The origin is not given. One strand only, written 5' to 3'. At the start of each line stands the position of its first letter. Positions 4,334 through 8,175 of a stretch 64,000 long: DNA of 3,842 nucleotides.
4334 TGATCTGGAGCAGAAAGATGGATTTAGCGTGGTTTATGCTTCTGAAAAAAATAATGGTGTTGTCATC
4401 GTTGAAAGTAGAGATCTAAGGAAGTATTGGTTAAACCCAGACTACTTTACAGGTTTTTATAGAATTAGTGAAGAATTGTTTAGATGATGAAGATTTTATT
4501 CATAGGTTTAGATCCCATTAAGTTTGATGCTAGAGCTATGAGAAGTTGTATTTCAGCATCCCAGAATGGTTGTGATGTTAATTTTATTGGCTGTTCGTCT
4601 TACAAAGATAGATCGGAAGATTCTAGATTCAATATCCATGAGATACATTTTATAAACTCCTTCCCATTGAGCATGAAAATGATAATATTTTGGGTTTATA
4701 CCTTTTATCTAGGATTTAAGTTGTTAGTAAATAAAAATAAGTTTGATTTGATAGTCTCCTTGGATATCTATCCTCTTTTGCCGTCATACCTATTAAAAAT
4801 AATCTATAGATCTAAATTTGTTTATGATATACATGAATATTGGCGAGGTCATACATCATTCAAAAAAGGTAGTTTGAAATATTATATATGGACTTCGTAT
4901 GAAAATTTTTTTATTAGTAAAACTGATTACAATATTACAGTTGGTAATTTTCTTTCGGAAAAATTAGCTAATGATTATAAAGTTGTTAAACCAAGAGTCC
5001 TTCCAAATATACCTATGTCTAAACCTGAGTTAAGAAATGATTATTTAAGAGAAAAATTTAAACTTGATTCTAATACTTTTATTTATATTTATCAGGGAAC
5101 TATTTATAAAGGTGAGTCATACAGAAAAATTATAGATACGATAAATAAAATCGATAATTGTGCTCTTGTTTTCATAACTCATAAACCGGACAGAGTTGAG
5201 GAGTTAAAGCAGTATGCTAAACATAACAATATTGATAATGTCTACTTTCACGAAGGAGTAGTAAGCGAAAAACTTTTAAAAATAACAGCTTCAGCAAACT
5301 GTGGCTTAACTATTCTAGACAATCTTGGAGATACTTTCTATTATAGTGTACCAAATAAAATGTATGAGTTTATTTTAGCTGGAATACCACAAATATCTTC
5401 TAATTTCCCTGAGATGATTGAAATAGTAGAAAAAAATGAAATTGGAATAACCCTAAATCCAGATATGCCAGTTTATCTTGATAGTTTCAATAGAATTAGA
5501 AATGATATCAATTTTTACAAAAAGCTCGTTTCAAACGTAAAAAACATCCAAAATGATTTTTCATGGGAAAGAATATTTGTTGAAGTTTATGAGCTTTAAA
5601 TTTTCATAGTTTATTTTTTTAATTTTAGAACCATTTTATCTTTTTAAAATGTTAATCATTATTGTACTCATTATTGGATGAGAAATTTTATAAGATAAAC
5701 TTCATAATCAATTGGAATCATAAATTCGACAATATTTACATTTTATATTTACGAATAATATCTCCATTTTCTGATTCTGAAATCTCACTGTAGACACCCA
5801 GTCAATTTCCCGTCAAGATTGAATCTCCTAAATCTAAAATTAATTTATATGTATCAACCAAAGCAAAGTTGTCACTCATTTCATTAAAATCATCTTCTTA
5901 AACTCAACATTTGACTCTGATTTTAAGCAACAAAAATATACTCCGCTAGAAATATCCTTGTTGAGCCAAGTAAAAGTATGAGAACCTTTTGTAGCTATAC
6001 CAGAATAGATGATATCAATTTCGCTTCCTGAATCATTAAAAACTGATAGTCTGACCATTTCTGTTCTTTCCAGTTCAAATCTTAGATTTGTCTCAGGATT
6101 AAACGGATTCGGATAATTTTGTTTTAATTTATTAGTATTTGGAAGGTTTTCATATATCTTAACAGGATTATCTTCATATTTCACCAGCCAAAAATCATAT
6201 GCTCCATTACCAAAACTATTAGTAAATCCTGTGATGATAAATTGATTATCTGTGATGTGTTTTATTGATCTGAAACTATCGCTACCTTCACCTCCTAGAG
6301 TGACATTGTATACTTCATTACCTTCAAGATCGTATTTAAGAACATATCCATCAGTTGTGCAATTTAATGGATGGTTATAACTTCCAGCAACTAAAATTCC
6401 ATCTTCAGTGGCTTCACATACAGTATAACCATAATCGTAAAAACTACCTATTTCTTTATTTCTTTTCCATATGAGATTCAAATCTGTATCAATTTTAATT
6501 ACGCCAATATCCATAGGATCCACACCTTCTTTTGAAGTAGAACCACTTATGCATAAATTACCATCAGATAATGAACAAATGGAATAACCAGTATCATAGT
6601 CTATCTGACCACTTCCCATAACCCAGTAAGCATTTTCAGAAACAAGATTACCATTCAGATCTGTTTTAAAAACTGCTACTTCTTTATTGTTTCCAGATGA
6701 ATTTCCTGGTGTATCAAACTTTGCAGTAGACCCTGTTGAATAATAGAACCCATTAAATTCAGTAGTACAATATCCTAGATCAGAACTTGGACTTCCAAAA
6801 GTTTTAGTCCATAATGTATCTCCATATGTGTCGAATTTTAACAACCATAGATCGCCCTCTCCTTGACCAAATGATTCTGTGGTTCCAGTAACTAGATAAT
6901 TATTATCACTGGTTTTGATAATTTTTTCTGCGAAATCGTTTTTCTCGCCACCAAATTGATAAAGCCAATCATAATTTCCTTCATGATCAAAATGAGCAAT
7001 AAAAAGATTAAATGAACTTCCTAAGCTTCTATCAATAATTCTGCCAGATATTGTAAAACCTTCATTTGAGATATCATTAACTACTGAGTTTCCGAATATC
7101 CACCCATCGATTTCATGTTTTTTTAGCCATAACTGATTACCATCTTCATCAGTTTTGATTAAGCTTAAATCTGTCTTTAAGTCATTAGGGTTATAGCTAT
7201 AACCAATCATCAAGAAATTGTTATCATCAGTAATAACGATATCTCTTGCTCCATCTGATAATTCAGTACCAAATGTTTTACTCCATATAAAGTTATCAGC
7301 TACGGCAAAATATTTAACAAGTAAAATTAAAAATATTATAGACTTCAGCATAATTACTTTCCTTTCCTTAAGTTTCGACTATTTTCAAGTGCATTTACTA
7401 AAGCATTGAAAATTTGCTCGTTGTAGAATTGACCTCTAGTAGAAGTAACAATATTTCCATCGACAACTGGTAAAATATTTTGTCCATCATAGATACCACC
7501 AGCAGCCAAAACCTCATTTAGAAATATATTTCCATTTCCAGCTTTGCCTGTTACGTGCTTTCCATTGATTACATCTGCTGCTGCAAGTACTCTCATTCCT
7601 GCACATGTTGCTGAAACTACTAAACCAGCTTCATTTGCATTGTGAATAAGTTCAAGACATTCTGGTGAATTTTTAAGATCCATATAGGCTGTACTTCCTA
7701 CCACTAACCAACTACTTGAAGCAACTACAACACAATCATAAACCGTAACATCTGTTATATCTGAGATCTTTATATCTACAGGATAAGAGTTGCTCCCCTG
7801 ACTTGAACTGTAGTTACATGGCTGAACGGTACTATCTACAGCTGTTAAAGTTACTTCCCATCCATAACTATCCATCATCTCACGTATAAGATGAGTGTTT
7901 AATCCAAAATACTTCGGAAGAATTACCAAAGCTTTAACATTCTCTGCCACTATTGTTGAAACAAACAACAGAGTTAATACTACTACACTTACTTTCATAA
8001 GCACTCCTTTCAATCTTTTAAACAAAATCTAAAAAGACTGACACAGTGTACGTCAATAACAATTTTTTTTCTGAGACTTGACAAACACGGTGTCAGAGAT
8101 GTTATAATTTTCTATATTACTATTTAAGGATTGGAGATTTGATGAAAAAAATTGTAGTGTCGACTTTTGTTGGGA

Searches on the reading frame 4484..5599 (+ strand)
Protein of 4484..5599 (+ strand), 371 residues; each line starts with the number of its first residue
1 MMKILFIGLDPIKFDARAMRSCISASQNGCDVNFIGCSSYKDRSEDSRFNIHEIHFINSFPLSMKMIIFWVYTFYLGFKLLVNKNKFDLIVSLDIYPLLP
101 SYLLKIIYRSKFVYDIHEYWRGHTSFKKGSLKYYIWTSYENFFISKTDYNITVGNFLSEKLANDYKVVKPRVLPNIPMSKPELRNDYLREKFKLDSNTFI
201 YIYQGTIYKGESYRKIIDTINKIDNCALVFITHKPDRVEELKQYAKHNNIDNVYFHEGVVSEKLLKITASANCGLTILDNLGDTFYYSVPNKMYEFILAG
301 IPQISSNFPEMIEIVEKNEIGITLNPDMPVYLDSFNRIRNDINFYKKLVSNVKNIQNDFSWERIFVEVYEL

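Call 37: search_protein_families(library=pfam, proteins=[window:4484-5599:+], max_evalue=0.00001)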
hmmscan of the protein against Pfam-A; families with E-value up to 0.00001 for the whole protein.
window:4484-5599:+ (371 aa): 1 family
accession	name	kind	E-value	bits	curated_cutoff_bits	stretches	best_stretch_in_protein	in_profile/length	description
PF13439.12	Glyco_transf_4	-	5e-10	40.1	28.5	1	27-175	17-164/170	Glycosyltransferase Family 4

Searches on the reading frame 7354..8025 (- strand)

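Call 37: search_protein_families(library=pfam, proteins=[window:7354-8025:-], max_evalue=0.00001)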
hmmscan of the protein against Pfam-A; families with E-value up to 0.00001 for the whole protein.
window:7354-8025:- (223 aa): 1 family
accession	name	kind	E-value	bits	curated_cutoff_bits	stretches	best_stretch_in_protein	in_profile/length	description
PF01965.30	DJ-1_PfpI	-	1.6e-12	48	26.6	1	47-197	19-151/165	DJ-1/PfpI family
